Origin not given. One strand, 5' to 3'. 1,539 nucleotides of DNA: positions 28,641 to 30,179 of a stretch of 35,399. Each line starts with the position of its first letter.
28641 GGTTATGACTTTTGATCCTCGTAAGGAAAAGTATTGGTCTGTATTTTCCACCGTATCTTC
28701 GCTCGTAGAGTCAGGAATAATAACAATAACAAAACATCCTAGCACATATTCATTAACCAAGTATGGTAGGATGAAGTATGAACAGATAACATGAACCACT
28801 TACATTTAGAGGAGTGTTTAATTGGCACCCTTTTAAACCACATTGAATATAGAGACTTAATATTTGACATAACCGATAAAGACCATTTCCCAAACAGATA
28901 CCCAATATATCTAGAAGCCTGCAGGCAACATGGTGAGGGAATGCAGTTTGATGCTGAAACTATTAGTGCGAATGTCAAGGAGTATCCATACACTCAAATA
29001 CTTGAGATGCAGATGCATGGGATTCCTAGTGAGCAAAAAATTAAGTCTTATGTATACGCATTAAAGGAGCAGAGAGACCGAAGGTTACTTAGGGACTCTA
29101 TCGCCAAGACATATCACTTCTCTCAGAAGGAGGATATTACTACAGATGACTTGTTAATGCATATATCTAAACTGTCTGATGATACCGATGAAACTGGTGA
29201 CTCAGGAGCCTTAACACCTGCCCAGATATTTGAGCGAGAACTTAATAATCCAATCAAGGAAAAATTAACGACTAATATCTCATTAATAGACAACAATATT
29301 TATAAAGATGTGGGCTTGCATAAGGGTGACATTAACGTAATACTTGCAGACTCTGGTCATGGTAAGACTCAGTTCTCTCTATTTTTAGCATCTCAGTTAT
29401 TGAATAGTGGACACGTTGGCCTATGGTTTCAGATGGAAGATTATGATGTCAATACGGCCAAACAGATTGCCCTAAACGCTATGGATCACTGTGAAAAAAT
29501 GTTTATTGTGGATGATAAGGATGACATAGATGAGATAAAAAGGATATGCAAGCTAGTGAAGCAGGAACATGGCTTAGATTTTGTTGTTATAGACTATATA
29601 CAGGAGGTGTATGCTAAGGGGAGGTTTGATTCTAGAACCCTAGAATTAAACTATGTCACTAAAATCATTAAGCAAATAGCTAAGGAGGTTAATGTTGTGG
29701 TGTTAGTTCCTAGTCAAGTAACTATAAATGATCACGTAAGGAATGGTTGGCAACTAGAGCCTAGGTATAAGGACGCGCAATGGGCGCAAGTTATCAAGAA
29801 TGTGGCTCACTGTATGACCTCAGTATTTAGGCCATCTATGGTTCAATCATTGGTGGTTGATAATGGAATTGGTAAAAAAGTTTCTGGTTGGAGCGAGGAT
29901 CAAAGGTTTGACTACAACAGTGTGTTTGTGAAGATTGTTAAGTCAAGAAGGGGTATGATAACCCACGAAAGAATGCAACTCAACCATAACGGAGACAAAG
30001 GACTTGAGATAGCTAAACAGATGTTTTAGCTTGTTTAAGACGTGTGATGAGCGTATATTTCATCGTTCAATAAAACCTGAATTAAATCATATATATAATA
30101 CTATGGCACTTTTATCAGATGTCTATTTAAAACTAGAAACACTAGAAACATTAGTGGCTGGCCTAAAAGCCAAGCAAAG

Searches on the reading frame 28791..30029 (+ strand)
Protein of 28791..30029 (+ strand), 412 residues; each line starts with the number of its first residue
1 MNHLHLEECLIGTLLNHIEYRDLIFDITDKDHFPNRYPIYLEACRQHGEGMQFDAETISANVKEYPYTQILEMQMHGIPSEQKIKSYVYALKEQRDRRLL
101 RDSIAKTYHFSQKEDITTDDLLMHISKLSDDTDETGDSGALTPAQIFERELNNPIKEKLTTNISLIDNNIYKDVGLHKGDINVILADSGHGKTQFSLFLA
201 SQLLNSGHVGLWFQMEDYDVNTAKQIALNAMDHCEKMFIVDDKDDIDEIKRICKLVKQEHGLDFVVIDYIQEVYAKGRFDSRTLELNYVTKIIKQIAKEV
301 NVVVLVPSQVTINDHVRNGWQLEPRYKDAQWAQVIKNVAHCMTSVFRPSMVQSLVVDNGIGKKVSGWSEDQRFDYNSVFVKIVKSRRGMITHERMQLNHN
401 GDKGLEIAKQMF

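Call 102: search_protein_families(library=phrogs, proteins=[window:28791-30029:+], max_evalue=0.001)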
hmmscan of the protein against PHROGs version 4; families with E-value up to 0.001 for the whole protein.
window:28791-30029:+ (412 aa): 6 families
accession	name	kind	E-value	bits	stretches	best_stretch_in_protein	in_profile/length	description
phrog_19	-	DNA, RNA and nucleotide metabolism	2.4e-36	126.8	1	4-403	161-575/621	DnaB-like replicative helicase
phrog_243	-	DNA, RNA and nucleotide metabolism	2.5e-12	47.3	1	230-388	109-244/273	DnaB-like replicative helicase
phrog_239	-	DNA, RNA and nucleotide metabolism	2.6e-10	40.9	1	160-310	342-517/801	DNA primase/helicase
phrog_11530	-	unknown function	1e-05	26.5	1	237-311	6-81/184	-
phrog_6891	-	other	0.00061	20.5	1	187-276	50-136/310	ATPase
phrog_97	-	other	0.00083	19.6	0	117-268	12-171/506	UvsX-like recombinase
